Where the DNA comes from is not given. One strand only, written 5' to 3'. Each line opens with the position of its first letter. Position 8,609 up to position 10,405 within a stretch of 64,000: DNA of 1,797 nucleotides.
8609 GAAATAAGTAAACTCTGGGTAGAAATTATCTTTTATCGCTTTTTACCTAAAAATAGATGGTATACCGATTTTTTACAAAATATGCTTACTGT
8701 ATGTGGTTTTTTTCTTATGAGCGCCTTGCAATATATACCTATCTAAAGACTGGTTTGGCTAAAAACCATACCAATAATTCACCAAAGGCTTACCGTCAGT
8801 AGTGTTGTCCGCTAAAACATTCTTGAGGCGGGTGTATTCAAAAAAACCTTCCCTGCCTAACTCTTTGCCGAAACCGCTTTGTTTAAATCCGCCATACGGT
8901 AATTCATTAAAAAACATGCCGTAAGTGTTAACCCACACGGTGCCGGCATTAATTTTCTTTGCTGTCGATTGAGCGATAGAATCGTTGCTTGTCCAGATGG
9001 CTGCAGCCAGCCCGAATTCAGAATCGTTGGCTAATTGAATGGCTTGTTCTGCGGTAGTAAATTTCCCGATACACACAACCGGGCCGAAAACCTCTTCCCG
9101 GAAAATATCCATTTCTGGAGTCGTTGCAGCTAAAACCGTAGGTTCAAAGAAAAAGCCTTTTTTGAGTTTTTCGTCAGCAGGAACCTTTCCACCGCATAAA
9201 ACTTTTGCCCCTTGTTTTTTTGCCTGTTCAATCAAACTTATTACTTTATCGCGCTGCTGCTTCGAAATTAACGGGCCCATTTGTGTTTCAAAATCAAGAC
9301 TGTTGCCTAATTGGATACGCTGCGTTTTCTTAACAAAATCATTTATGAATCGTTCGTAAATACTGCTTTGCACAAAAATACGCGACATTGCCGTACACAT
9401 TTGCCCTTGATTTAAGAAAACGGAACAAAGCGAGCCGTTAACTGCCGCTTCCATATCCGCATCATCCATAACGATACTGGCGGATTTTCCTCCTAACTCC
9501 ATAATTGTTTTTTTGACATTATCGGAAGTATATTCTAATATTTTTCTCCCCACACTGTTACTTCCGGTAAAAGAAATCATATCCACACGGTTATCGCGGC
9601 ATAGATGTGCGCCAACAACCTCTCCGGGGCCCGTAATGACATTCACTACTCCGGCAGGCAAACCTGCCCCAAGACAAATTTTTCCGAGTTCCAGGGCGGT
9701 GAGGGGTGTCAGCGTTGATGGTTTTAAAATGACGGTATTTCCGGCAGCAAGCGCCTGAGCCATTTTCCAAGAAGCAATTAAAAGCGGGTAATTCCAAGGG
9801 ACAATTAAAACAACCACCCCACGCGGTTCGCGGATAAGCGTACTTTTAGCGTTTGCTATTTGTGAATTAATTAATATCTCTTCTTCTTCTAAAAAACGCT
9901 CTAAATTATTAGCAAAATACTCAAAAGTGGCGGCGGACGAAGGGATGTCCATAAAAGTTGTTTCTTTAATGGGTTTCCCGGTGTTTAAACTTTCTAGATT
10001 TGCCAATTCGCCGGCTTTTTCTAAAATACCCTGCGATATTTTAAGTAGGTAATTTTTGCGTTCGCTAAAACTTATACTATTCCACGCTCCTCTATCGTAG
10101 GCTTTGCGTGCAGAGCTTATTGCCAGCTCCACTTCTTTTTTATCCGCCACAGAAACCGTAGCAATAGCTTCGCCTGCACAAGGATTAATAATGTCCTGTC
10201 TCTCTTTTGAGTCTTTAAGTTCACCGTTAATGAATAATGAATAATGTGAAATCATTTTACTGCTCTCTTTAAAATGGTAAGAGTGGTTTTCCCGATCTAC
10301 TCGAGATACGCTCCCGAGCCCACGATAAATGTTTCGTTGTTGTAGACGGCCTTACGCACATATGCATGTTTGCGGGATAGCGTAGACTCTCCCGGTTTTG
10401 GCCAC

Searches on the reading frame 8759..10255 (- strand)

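Call 49: search_protein_families(library=pfam, proteins=[window:8759-10255:-], max_evalue=0.00001)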
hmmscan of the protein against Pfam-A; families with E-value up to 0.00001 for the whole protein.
window:8759-10255:- (498 aa): 1 family
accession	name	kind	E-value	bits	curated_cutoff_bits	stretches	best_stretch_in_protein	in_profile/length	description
PF00171.27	Aldedh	-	4.6e-171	569.9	23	1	16-480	5-461/461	Aldehyde dehydrogenase family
